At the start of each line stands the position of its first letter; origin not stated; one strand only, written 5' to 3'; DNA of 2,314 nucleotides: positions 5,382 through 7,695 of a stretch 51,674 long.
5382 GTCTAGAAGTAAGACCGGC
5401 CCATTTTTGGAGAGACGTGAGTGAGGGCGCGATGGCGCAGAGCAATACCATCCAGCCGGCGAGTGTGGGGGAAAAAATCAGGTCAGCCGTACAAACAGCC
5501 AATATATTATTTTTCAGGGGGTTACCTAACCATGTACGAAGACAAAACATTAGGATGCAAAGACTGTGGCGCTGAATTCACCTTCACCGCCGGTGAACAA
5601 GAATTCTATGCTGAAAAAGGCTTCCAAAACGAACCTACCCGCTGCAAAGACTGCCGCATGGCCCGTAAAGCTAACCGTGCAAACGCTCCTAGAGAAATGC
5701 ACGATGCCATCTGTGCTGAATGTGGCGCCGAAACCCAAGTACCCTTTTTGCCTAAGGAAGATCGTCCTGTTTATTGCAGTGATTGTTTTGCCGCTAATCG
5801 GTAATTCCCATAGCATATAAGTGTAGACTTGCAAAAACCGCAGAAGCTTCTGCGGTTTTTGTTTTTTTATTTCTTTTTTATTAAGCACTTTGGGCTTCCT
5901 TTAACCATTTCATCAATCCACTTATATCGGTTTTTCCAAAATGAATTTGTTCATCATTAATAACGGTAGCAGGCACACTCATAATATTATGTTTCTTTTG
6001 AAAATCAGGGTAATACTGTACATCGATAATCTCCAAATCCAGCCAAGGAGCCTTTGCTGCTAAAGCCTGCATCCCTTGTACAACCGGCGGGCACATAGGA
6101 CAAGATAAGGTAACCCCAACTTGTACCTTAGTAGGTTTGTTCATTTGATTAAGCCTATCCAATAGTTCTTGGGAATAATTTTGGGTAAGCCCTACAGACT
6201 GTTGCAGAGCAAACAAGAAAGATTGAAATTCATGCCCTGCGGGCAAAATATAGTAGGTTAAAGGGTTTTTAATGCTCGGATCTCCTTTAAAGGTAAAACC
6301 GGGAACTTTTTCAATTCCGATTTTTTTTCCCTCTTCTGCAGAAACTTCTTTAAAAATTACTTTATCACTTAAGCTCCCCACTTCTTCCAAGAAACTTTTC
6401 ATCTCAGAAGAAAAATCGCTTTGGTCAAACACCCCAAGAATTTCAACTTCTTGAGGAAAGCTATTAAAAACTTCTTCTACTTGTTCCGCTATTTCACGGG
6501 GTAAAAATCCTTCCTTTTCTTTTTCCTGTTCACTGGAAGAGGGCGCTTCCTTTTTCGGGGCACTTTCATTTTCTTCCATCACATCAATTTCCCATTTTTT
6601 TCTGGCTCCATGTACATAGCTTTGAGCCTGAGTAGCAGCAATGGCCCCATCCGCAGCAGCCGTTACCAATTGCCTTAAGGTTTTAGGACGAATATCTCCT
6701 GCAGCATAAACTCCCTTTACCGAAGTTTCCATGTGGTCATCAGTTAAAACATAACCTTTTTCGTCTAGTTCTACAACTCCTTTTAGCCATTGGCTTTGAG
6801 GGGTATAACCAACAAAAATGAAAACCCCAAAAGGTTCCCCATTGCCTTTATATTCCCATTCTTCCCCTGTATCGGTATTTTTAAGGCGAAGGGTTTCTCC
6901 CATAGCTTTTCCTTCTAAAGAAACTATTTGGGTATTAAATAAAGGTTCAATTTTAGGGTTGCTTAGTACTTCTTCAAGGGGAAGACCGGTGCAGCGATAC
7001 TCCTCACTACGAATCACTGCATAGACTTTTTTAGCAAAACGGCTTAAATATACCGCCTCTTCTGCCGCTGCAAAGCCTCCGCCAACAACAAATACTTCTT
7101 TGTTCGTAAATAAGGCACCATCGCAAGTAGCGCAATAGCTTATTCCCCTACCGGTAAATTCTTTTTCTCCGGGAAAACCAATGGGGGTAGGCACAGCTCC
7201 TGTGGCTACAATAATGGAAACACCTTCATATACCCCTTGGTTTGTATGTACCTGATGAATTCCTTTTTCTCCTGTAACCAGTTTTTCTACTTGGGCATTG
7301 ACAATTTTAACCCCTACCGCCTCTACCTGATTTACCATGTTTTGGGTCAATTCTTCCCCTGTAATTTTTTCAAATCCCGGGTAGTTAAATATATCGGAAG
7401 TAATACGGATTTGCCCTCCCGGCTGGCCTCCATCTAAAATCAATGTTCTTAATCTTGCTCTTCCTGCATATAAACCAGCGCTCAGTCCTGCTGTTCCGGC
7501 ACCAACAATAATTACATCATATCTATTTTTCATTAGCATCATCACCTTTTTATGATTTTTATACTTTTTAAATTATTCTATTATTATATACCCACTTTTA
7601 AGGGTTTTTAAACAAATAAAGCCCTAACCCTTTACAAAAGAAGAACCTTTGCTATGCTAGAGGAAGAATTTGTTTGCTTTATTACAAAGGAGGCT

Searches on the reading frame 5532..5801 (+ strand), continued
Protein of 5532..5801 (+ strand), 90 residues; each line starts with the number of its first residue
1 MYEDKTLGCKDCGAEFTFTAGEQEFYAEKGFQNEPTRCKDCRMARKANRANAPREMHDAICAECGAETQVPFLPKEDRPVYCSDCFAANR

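Call 59: fold_search(model_id=the predicted structure, library=pdb)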
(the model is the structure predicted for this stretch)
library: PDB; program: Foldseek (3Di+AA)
matches with E <= 10: 213; with E <= 0.001: 0
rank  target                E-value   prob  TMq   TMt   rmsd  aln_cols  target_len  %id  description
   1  2rsj_MODEL_1_A        1.2e-01  0.11  0.15  0.15  17.7        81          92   17  Solution structures of the DNA-binding domains of immune-related zinc-finger protein ZFAT (released 2013-03-13)
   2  8e3d_B                3.0e-01  0.13  0.17  0.14  13.0        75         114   15  ZBTB7A Zinc Finger Domain Bound to DNA Duplex Containing CAST sequence (#11) (released 2023-02-08)
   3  9znf_BV               4.5e-01  0.23  0.21  0.34  18.9        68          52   16  Cryo-EM structure of the Methanosarcina acetivorans 70S ribosome in complex with SriA and SriB (released 2026-01-28)
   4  9o17_AZ               6.6e-01  0.12  0.16  0.28  18.5        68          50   19  Cryo-EM structure of Methanosarcina acetivorans 70S ribosome (released 2025-09-24)
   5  7n5u_A                7.5e-01  0.08  0.16  0.18  13.0        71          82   14  ZBTB7A Zinc Finger Domain Bound to DNA Duplex Containing GGACCC (Oligo 21) (released 2022-06-08)
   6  5wjq_D                7.5e-01  0.07  0.15  0.06  11.7        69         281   22  mouseZFP568-ZnF2-11 in complex with DNA (released 2018-03-07)
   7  4ets_A                8.0e-01  0.23  0.19  0.13   7.7        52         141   21  Crystal structure of Campylobacter jejuni ferric uptake regulator (released 2012-06-20)
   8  5v3j_F                9.7e-01  0.06  0.15  0.06  13.3        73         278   18  mouseZFP568-ZnF1-10 in complex with DNA (released 2018-03-07)
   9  6d57_A                1.1e+00  0.16  0.20  0.14   7.6        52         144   23  Campylobacter jejuni ferric uptake regulator S1 metalated (released 2018-05-23)
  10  4v19_5                1.1e+00  0.12  0.21  0.18   7.6        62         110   19  Structure of the large subunit of the mammalian mitoribosome, part 1 of 2 (released 2014-10-08)
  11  9klt                  1.1e+00  0.08  0.23  0.28   6.9        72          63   19  Crystal structure of a Streptococcal protein G B1 mutant (released 2026-01-28)
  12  1qli                  1.2e+00  0.35  0.23  0.32   3.6        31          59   32  QUAIL CYSTEINE AND GLYCINE-RICH PROTEIN, NMR, MINIMIZED AVERAGE STRUCTURE (released 1997-08-20)
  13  4kbl_B                1.3e+00  0.08  0.18  0.06  10.1        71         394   18  Structure of HHARI, a RING-IBR-RING ubiquitin ligase: autoinhibition of an Ariadne-family E3 and insights into ligatio (released 2013-05-29)
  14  6a58                  1.3e+00  0.06  0.23  0.19  14.0       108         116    8  Structure of histone demethylase REF6 (released 2019-06-26)
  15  9e6s_A                1.3e+00  0.06  0.16  0.16  11.6        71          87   15  BCL11A ZF4-6 with K784T Mutation in Complex with a DNA Sequence Observed in the Human Globin Locus Containing Motif TG (released 2025-04-09)
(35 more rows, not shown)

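Call 67: find_encoding_contigs(protein=P0002, flank=3000, max_places=3)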
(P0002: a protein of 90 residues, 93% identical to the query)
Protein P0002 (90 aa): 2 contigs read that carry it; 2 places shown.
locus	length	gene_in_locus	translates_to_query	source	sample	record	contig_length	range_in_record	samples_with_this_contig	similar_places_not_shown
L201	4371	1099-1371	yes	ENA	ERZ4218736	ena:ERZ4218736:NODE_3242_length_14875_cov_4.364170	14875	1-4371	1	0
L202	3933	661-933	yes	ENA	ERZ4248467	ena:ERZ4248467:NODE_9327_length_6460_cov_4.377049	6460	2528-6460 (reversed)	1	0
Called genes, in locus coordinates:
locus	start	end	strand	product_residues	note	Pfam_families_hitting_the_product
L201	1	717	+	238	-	?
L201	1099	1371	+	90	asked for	PF13451:zf_Tbcl, PF23477:zf_Tbcl_2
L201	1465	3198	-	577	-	-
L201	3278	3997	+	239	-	PF19789:DUF6273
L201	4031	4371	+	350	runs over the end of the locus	PF09992:NAGPA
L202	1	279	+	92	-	?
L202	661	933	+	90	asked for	PF13451:zf_Tbcl, PF23477:zf_Tbcl_2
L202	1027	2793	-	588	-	PF00890:FAD_binding_2 (weak), PF01266:DAO (faint), PF03486:HI0933_like (faint), PF07992:Pyr_redox_2, PF13738:Pyr_redox_3, PF00070:Pyr_redox, PF13192:Thioredoxin_3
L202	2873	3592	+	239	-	PF19789:DUF6273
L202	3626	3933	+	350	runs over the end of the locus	PF09992:NAGPA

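Call 68: find_encoding_contigs(protein=P0005, flank=3000, max_places=3)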
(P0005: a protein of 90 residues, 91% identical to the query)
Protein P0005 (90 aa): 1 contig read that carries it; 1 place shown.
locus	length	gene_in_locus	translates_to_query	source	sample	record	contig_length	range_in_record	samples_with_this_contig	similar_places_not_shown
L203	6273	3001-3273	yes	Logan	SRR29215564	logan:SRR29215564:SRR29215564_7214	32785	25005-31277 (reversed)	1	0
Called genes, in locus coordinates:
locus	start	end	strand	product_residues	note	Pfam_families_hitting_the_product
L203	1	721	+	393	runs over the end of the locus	PF05738:Cna_B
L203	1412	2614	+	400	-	PF00753:Lactamase_B, PF19583:ODP, PF12724:Flavodoxin_5 (weak)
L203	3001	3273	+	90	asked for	PF13451:zf_Tbcl, PF23477:zf_Tbcl_2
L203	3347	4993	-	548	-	PF00890:FAD_binding_2 (weak), PF01134:GIDA (faint), PF01266:DAO (faint), PF03486:HI0933_like (faint), PF07992:Pyr_redox_2, PF13738:Pyr_redox_3, PF00070:Pyr_redox, PF13192:Thioredoxin_3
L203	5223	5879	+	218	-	-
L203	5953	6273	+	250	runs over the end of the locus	PF01209:Ubie_methyltran, PF08241:Methyltransf_11, PF08242:Methyltransf_12, PF13649:Methyltransf_25, PF13847:Methyltransf_31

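Call 69: find_encoding_contigs(protein=P0003, flank=3000, max_places=3)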
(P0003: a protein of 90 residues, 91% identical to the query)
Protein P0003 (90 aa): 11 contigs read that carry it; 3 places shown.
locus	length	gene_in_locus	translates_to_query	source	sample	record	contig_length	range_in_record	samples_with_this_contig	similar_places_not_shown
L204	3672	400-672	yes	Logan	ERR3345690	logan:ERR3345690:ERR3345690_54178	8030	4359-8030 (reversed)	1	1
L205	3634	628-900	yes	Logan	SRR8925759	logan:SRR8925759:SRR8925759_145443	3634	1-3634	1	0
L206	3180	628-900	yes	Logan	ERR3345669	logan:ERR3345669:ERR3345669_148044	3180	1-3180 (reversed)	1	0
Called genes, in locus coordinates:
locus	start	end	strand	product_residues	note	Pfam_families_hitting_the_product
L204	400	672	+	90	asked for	PF13451:zf_Tbcl, PF23477:zf_Tbcl_2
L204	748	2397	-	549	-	PF00890:FAD_binding_2 (weak), PF01266:DAO (faint), PF03486:HI0933_like (faint), PF07992:Pyr_redox_2, PF13738:Pyr_redox_3, PF00070:Pyr_redox, PF13192:Thioredoxin_3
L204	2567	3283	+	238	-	PF19789:DUF6273 (weak)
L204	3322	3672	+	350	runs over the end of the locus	PF09992:NAGPA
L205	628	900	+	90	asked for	PF13451:zf_Tbcl, PF23477:zf_Tbcl_2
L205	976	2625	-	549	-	PF00890:FAD_binding_2 (weak), PF01266:DAO (faint), PF03486:HI0933_like (faint), PF07992:Pyr_redox_2, PF13738:Pyr_redox_3, PF00070:Pyr_redox, PF13192:Thioredoxin_3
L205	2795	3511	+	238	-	PF19789:DUF6273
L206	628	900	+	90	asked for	PF13451:zf_Tbcl, PF23477:zf_Tbcl_2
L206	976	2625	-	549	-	PF00890:FAD_binding_2 (weak), PF01266:DAO (faint), PF03486:HI0933_like (faint), PF07992:Pyr_redox_2, PF13738:Pyr_redox_3, PF00070:Pyr_redox, PF13192:Thioredoxin_3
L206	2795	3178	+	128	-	?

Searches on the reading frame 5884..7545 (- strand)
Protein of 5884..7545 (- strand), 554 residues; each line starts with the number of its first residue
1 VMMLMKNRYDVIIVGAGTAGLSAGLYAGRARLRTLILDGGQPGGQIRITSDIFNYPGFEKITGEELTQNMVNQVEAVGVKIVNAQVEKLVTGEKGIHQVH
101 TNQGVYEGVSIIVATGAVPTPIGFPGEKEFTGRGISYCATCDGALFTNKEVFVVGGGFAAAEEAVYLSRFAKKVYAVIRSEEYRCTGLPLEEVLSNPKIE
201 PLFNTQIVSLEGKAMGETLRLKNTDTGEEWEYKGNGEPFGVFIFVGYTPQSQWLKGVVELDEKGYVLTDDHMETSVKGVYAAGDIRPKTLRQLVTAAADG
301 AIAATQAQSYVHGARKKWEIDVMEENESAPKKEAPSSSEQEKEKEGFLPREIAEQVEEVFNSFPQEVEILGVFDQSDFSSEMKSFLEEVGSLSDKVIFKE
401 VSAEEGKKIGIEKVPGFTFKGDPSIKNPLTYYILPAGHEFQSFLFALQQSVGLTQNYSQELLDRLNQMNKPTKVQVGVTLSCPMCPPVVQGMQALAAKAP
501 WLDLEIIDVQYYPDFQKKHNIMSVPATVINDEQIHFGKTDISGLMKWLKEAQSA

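Call 9: search_protein_families(library=pfam, proteins=[window:5884-7545:-])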
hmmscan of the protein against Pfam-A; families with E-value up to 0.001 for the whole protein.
window:5884-7545:- (554 aa): 9 families
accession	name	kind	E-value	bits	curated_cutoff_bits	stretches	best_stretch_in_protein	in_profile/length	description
PF07992.20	Pyr_redox_2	-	1.1e-41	143.6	26.1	1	9-300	1-291/291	Pyridine nucleotide-disulphide oxidoreductase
PF13738.12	Pyr_redox_3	-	2e-22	80.3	30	1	59-283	76-305/305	Pyridine nucleotide-disulphide oxidoreductase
PF13192.12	Thioredoxin_3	-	1.3e-13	51.2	24.8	1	473-539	2-66/76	Thioredoxin domain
PF00070.33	Pyr_redox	-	1.4e-09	38.8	22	1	151-222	2-80/82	Pyridine nucleotide-disulphide oxidoreductase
PF03486.20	HI0933_like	-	9.4e-07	29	50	0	10-48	2-41/244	HI0933-like protein Rossmann domain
PF00890.30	FAD_binding_2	-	2.2e-06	27.6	20.4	1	10-49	1-41/414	FAD binding domain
PF01266.30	DAO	-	4.8e-05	23.5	27.9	0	10-44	1-37/353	FAD dependent oxidoreductase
PF01134.28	GIDA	-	0.00014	21.5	22.1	0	10-37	1-28/391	Glucose inhibited division protein A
PF01946.23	Thi4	-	0.0009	19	26.2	1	8-44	17-55/235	Thi4 family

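Call 43: search_protein_families(library=ncbifam, proteins=[window:5884-7545:-])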
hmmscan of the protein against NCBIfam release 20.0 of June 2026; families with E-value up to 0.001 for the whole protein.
window:5884-7545:- (554 aa): 69 families (the best 25 are shown)
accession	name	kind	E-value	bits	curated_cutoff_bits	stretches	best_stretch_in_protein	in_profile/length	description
TIGR03143.1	AhpF_homolog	hypoth_equivalog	8.7e-180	598.9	687.65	1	5-546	1-552/555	putative alkyl hydroperoxide reductase F subunit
TIGR01292.1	TRX_reduct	equivalog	6.9e-99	330.4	343.45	1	9-311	1-300/300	thioredoxin-disulfide reductase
TIGR03140.1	AhpF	equivalog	4.5e-92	309.2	502.9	2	6-310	210-511/515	alkyl hydroperoxide reductase subunit F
NF007614.0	PRK10262.1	equivalog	9.6e-47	159.6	644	1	10-313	8-316/321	thioredoxin-disulfide reductase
TIGR02187.2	PDO_seleno_TRX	equivalog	3.3e-33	114.8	185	1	351-547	3-205/209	protein disulfide oxidoreductase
TIGR04018.1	Bthiol_YpdA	hypoth_equivalog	9.5e-21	73.9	339.9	1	85-286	92-289/316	YpdA family putative bacillithiol disulfide reductase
TIGR02053.1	MerA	equivalog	2.3e-15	56.5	454.45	1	98-308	120-329/465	mercury(II) reductase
TIGR01350.1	lipoamide_DH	equivalog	6.7e-15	54.7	408.8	1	99-306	121-328/461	dihydrolipoyl dehydrogenase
NF040505.1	ArsO_flavin_mono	equivalog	3e-13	50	425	1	9-179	1-191/346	ArsO family NAD(P)H-dependent flavin-containing monooxygenase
TIGR03385.1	CoA_CoA_reduc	equivalog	3.6e-13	49.1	578.8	1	77-286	71-283/439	CoA-disulfide reductase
NF004776.0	PRK06116.1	equivalog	8.9e-12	44.7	480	1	95-288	119-307/450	glutathione-disulfide reductase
NF004945.0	PRK06292.2-3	equivalog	1.1e-11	44.4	494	1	64-292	91-311/457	dihydrolipoyl dehydrogenase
NF004947.0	PRK06292.2-5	equivalog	1.2e-11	44.2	592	1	149-292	170-316/474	dihydrolipoyl dehydrogenase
NF007123.0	PRK09564.1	equivalog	1.5e-10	40.4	458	1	148-307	149-303/444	CoA-disulfide reductase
NF041853.1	hythiocyan_redase_MerA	equivalog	2.6e-10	39.7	650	1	148-286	160-295/440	hypothiocyanous acid reductase MerA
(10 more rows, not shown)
